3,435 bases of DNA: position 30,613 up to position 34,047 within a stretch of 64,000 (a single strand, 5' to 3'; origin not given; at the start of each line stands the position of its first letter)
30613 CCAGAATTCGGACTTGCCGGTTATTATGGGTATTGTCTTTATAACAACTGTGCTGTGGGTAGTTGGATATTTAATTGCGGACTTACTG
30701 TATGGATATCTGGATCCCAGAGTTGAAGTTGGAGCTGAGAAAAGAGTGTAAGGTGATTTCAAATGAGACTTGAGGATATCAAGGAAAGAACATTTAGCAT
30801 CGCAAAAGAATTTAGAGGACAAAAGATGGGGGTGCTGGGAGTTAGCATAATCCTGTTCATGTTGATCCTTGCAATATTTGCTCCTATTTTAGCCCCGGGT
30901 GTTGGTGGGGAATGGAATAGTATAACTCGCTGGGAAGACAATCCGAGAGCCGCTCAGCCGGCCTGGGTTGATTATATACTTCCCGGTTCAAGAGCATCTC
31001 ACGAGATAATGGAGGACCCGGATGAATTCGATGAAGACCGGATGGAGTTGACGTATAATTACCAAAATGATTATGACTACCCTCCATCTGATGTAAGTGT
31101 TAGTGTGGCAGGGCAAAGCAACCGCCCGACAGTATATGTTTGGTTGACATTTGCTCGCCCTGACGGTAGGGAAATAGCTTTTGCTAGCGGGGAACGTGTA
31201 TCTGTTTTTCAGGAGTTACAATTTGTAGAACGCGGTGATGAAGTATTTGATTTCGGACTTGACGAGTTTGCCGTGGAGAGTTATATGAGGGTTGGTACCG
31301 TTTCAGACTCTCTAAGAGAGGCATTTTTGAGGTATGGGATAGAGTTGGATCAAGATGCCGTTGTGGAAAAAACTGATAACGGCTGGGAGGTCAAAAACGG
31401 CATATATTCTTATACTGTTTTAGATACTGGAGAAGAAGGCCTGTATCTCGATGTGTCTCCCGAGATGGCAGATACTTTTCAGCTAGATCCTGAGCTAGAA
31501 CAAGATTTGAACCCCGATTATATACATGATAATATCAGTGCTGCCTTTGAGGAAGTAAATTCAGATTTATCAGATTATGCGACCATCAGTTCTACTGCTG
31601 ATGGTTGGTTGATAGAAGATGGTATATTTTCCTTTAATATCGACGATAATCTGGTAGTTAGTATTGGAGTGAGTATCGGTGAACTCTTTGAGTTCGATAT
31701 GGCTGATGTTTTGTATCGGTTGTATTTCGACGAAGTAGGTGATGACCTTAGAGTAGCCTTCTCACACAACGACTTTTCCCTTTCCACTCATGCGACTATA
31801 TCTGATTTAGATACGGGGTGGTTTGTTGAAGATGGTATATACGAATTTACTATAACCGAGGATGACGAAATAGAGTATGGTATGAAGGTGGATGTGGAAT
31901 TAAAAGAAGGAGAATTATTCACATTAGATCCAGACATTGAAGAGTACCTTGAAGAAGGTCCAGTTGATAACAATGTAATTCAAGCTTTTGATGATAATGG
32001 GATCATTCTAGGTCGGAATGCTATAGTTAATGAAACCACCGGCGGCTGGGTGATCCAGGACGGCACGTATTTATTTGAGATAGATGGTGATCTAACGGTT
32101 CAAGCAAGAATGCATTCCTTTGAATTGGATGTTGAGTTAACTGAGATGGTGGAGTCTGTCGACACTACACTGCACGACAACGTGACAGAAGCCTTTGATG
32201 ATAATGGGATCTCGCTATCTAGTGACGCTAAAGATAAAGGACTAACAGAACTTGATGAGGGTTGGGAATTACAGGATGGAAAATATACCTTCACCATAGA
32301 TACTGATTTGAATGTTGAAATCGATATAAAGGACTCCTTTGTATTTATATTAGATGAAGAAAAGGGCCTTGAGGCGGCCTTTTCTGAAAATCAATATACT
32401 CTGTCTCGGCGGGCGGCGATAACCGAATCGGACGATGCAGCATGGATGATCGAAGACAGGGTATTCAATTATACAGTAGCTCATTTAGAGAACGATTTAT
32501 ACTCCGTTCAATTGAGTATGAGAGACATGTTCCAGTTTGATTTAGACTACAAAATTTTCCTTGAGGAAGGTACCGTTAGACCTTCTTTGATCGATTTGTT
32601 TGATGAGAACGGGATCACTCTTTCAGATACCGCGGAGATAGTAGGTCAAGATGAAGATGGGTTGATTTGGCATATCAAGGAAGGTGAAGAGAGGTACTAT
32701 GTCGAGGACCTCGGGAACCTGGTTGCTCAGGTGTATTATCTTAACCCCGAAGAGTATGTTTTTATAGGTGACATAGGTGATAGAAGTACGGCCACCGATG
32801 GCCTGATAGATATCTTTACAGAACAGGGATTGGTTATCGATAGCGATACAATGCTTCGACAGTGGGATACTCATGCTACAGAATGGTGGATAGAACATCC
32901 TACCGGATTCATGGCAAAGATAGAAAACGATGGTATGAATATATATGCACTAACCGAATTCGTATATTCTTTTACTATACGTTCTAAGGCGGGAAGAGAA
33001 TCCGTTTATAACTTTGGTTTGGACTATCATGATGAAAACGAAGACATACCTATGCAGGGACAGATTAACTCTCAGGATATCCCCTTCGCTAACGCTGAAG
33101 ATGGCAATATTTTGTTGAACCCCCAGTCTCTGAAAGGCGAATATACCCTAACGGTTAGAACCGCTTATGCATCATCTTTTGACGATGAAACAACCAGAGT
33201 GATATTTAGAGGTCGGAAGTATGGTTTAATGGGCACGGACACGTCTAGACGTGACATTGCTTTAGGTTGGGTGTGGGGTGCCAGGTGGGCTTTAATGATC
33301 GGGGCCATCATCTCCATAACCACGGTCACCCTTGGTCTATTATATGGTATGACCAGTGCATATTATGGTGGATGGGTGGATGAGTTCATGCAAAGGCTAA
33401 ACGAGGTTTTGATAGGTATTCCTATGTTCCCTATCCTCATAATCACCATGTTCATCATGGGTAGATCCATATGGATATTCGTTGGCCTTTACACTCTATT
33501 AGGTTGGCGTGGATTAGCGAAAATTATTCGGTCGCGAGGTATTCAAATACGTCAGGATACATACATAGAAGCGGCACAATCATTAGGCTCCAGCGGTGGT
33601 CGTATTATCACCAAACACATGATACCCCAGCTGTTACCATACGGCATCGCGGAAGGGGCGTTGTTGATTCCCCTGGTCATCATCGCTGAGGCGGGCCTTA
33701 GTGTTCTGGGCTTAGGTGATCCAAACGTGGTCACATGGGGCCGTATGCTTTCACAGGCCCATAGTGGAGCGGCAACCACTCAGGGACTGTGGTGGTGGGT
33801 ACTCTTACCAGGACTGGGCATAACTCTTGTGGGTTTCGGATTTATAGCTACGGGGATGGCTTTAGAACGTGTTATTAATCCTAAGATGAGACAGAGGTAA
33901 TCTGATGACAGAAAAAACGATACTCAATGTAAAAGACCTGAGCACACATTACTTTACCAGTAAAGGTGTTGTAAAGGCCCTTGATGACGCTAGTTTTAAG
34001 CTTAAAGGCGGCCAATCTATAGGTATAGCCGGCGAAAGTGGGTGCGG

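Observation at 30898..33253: OppC permease with a repeat-built, highly acidic extracytoplasmic insert of about 780 aa between TM1 and the permease core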

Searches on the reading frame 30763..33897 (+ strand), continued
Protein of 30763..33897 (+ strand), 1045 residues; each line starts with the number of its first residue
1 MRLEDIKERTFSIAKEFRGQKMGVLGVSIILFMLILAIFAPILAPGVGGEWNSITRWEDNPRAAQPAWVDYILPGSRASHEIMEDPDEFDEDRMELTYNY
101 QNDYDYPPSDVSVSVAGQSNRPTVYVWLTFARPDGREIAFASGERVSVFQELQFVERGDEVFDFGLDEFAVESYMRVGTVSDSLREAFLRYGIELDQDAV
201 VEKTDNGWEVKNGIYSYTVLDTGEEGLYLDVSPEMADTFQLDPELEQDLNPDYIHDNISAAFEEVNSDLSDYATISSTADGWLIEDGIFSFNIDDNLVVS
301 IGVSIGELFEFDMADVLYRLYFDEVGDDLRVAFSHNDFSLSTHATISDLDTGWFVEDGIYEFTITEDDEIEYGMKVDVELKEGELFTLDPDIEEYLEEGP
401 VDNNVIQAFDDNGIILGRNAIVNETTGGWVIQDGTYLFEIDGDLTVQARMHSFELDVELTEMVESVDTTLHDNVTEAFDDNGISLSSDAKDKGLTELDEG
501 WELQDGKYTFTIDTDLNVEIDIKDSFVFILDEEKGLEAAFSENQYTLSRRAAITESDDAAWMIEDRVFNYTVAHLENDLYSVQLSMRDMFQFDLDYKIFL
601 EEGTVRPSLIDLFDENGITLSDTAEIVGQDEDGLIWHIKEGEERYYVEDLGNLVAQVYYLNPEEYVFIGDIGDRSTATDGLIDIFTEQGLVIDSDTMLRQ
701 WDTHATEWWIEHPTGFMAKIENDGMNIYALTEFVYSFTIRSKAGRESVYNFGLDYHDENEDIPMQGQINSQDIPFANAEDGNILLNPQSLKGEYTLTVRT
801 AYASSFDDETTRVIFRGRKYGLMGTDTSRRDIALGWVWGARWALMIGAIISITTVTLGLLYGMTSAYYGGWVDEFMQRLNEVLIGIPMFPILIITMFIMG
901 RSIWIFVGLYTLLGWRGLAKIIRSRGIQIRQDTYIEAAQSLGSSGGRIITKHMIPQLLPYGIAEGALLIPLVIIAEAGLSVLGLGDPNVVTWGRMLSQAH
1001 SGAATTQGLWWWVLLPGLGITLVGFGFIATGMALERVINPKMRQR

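Call 70: predict_structure(alignment_id=A5)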
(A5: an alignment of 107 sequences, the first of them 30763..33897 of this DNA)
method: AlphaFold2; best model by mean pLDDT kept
length: 1045 residues; sequences in the alignment: 107
mean_pLDDT: 80.9   pTM: 0.58
mean pLDDT of the five models: 80.9, 80.3, 79.9, 76.9, 76.1
residues with pLDDT >= 90: 386; 70-90: 424; 50-70: 187; < 50: 48
segments of 3 or more residues with pLDDT < 50: 155-161, 317-322, 369-371, 457-468, 591-595, 651-653
pLDDT, mean of each block of 10 residues (from residue 1): 81 89 96 98 95 94 97 97 97 96 97 91 86 93 55 45 51 76 75 80 87 80 59 69 76 75 71 81 81 85 63 54 57 70 65 72 64 62 79 92 91 86 92 87 86 54 41 61 63 63 71 61 70 80 74 68 75 83 66 50 79 73 85 76 72 57 72 85 82 88 79 80 72 86 82 83 81 91 90 97 91 97 97 98 98 97 93 95 94 96 97 95 92 88 90 89 93 97 95 97 94 97 96 85 59
secondary structure, 60 per line:
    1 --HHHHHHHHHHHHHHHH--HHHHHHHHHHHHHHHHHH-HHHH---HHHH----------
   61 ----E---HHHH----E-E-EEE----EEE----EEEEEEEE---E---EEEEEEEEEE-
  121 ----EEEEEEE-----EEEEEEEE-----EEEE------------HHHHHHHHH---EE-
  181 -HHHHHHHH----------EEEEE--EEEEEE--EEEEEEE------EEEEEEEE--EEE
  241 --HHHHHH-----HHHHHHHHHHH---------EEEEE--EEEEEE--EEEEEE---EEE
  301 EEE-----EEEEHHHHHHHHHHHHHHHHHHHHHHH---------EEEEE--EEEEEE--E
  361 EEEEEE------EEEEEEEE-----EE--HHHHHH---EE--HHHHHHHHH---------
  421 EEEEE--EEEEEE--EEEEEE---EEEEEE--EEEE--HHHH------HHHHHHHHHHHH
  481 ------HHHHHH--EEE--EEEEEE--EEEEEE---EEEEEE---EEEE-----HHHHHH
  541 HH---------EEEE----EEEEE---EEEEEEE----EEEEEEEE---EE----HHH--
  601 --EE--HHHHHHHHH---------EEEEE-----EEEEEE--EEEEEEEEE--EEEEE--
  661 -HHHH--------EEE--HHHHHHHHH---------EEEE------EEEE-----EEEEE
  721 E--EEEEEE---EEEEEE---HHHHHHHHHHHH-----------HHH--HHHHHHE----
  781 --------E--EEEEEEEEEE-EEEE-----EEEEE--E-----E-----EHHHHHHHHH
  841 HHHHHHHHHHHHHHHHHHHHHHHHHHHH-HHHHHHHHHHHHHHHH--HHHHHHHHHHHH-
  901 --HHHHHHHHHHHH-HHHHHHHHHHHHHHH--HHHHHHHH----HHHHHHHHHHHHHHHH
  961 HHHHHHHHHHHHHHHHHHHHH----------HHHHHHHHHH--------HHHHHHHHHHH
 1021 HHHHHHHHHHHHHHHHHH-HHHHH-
elements in order (helices of 4 or more, strands of 3 or more residues): H3-18 H21-38 H40-43 H47-50 H69-72 E81-83 E88-90 E95-102 E110-119 E125-131 E137-144 E150-153 H166-174 H182-189 E200-204 E207-212 E215-221 E228-235 E238-240 H243-248 H254-264 E274-278 E281-286 E289-294 E298-303 E309-312 H313-335 E345-349 E352-357 E360-366 E373-380 H390-395 H403-411 E421-425 E428-433 E436-441 E445-450 E453-456 H459-462 H469-480 H487-492 E495-497 E500-505 E508-513 E517-522 E526-529 H535-542 E552-555 E560-564 E568-574 E579-586 H607-615 E625-629 E635-640 E643-651 E654-658 H662-665 E674-676 H679-687 E697-700 E707-710 E716-721 E724-729 E733-738 H742-753 H770-775 E792-801 E803-806 E812-816 H832-868 H870-885 H888-899 H903-914 H916-930 H933-940 H945-981 H992-1001 H1010-1038 H1040-1044

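Call 74: fold_search(model_id=the predicted structure, library=pdb)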
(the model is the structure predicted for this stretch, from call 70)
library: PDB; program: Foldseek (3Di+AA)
matches with E <= 10: 649; with E <= 0.001: 13
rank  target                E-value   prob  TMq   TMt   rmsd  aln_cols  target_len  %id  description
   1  8z21_B                1.6e-11  1.00  0.20  0.73   1.8       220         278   32  Cryo-EM structure of Escherichia coli OppBCDF in the resting state (released 2025-04-16)
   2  8z1w_B                2.7e-11  1.00  0.20  0.73   1.7       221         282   27  Cryo-EM structure of Escherichia coli DppBCDF complex bound to ATPgammaS (released 2025-01-29)
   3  8j5t_C                3.4e-11  1.00  0.20  0.66   2.9       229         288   27  Cryo-EM structure of Mycobacterium tuberculosis OppABCD in the catalytic intermediate state (released 2024-04-03)
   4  8j5q_C                5.4e-11  1.00  0.20  0.72   2.1       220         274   27  Cryo-EM structure of Mycobacterium tuberculosis OppABCD in the pre-translocation state (released 2024-04-03)
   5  8j5s_C                5.9e-11  1.00  0.20  0.70   2.6       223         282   26  Cryo-EM structure of Mycobacterium tuberculosis OppABCD in the pre-catalytic intermediate state (released 2024-04-03)
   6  8j5r_C                8.9e-11  1.00  0.20  0.73   2.0       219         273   27  Cryo-EM structure of Mycobacterium tuberculosis OppABCD in the resting state (released 2024-04-03)
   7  8z1x_B                1.0e-10  1.00  0.20  0.73   1.6       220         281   26  Cryo-EM structure of Escherichia coli DppBCDF complex bound to AMPPNP (released 2025-01-29)
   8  8wd9_C                1.6e-10  1.00  0.20  0.72   2.5       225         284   28  Cryo-EM structure of Mycobacterium tuberculosis DppABCD in apo form (released 2024-09-18)
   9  8wdb_C                3.0e-10  1.00  0.19  0.66   3.3       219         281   28  Cryo-EM structure of the ATP-bound DppABCD complex (released 2024-09-18)
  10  8wda_C                3.3e-10  1.00  0.20  0.71   2.4       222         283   28  Cryo-EM structure of the substrate-bound DppABCD complex (released 2024-09-18)
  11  8z1z_B                5.0e-10  1.00  0.20  0.67   2.9       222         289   26  Cryo-EM structure of Escherichia coli DppAR383D+D436RBCDF in pre-catalytic state (released 2025-04-16)
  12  8z1v_B                5.2e-10  1.00  0.20  0.73   1.7       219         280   26  Cryo-EM structure of Escherichia coli DppBCDF in the resting state (released 2025-01-29)
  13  8z1y_B                7.9e-10  1.00  0.20  0.67   2.9       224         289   27  Cryo-EM structure of Escherichia coli DppABCDF in the pre-catalytic state (released 2025-01-29)
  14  3i7h_A                1.2e-03  0.20  0.05  0.05  29.8       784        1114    8  Crystal Structure of DDB1 in Complex with the H-Box Motif of HBX (released 2009-12-08)
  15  8z21_A                1.2e-03  1.00  0.13  0.37   6.4       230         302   16  Cryo-EM structure of Escherichia coli OppBCDF in the resting state (released 2025-04-16)
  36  7ahh_A                8.5e-03  1.00  0.16  0.30   3.7       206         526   17  OpuA inhibited inward-facing, SBD docked (released 2020-11-25)
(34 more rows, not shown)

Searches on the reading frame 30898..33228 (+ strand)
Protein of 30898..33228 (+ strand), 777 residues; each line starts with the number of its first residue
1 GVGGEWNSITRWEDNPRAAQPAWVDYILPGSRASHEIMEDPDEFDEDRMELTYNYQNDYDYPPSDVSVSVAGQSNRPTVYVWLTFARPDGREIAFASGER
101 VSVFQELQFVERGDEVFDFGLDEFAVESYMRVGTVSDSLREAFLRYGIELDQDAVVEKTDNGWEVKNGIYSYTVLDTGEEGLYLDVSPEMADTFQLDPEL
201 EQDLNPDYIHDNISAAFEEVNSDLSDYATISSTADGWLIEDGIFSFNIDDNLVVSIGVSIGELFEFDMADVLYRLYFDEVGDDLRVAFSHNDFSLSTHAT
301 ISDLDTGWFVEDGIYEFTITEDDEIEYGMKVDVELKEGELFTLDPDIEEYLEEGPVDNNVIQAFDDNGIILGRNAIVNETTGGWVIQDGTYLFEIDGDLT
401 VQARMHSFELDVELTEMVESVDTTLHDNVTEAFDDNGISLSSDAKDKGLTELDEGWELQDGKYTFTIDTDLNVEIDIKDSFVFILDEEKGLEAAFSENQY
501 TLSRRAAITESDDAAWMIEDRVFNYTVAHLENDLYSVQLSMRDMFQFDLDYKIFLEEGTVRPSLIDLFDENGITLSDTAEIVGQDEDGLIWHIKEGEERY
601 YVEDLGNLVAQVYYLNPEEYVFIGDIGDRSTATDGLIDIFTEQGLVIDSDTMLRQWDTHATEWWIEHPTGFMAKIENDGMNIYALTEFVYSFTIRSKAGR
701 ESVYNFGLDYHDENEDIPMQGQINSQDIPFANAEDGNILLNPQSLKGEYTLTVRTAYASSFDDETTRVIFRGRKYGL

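Call 7: find_homologous_proteins(query=window:30898-33228:+, max_evalue=0.001)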
Query window:30898-33228:+ (777 aa): 5 proteins with E <= 0.001 among 8000 candidates.
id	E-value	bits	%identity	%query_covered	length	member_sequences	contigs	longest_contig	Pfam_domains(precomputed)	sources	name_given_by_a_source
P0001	0.0e+0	1747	100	100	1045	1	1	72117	PF00528.28,PF12911.13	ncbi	ncbi:MAG: ABC transporter permease [Thermoplasmata archaeon]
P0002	1.4e-245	836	52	100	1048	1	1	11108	PF00528.28,PF12911.13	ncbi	-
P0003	6.3e-216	738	48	100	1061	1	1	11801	PF00528.28,PF12911.13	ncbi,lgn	-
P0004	7.1e-192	658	44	99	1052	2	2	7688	PF00528.28,PF12911.13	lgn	-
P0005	4.4e-44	169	49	15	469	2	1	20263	PF00528.28,PF12911.13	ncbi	-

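Call 39: find_homologous_proteins(query=P0005, max_evalue=1e-40)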
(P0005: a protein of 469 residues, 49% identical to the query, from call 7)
Query P0005 (469 aa): 109 proteins with E <= 1e-40 among 8000 candidates.
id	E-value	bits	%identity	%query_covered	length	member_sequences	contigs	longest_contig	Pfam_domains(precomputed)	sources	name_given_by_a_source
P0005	0.0e+0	1066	100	100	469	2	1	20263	PF00528.28,PF12911.13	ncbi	-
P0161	4.4e-278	941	86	100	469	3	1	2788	PF00528.28,PF12911.13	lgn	-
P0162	1.1e-244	831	77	100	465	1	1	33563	PF00528.28,PF12911.13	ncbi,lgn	-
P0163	1.6e-225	768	69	100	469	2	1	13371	PF00528.28,PF12911.13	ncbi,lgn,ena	-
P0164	7.1e-215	733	82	60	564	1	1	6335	PF00528.28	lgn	-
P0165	3.3e-196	671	62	100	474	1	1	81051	PF00528.28,PF12911.13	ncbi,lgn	-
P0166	1.9e-184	632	61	100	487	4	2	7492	PF00528.28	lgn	-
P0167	2.3e-159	549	52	100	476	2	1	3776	PF00528.28,PF12911.13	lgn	-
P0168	1.1e-154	534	50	100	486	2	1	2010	PF00528.28,PF12911.13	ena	-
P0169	4.2e-152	526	50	100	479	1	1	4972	PF00528.28,PF12911.13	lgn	-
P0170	1.1e-150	521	49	100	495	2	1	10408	PF00528.28,PF12911.13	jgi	-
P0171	2.7e-146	506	50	80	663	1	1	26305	PF00528.28,PF12911.13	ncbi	-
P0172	5.3e-146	505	49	100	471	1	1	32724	PF00528.28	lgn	-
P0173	5.3e-146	505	59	60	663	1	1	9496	PF00528.28,PF07705.18,PF12911.13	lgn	-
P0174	5.8e-146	505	50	80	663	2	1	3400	PF00528.28,PF12911.13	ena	-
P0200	3.0e-130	453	57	60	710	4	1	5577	PF00528.28,PF12911.13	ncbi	ncbi:MAG: ABC transporter permease [Thermoplasmatota archaeon]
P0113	4.3e-116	407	47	72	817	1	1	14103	PF00528.28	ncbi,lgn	-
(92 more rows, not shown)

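Call 56: search_solved_structures(query=P0005, max_evalue=0.00001, show_alignments=1)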
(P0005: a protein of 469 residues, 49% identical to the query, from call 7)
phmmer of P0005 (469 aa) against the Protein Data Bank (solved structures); distinct sequences matched with E-value up to 0.00001: 5.
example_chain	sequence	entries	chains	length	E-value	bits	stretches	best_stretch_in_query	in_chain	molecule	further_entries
8z21_B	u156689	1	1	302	2.2e-28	102.7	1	246-465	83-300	Oligopeptide transport system permease protein OppC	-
8j5q_C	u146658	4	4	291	5.8e-24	88.1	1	241-467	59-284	Putative peptide transport permease protein Rv1282c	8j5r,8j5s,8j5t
8wd9_C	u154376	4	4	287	6.5e-24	87.9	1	246-467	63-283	Probable dipeptide-transport integral membrane protein ABC transporter DppC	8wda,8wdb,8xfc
8z1v_B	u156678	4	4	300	3.1e-22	82.4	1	244-468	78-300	Dipeptide transport system permease protein DppC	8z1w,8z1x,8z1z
8z1y_B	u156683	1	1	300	2.1e-21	79.6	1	244-468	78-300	Dipeptide transport system permease protein DppC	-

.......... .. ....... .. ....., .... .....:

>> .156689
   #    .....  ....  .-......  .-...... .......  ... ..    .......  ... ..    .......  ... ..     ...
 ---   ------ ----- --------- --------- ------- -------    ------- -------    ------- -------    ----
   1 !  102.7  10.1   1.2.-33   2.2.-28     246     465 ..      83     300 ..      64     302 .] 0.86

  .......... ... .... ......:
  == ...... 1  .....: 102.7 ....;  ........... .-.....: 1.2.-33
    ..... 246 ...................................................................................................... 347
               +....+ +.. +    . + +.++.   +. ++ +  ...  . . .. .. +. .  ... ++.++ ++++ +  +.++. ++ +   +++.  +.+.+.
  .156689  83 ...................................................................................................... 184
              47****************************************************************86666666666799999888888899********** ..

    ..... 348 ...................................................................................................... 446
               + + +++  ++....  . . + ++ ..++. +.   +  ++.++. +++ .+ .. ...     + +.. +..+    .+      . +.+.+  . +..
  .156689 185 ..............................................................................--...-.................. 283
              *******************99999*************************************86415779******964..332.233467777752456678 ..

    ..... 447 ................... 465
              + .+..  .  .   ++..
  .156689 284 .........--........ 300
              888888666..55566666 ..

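Call 58: search_protein_families(library=pfam, proteins=[P0200], max_evalue=0.01)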
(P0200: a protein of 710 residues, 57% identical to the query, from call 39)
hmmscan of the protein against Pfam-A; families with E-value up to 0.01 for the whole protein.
P0200 (710 aa): 2 families
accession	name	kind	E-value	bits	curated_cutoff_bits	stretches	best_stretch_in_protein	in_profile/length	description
PF00528.27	BPD_transp_1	-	7.8e-21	75.1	26.4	1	523-708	1-183/184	Binding-protein-dependent transport system inner membrane component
PF12911.12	OppC_N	-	2.9e-07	30.7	23.9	1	16-47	7-38/53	N-terminal TM domain of oligopeptide transport permease C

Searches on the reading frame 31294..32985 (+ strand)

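Call 42: search_protein_families(library=ncbifam, proteins=[window:31294-32985:+], max_evalue=0.1)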
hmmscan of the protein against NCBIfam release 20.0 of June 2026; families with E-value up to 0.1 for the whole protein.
window:31294-32985:+ (564 aa): 2 families
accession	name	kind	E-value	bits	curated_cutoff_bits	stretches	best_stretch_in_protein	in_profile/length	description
NF038387.1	CBS_CbpA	equivalog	0.032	13.9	150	0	14-59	110-154/209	cyclic di-AMP binding protein CbpA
NF049868.1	FhaB_Rv0019c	equivalog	0.089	12.8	125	0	159-180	102-123/158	FHA domain-containing protein FhaB/FipA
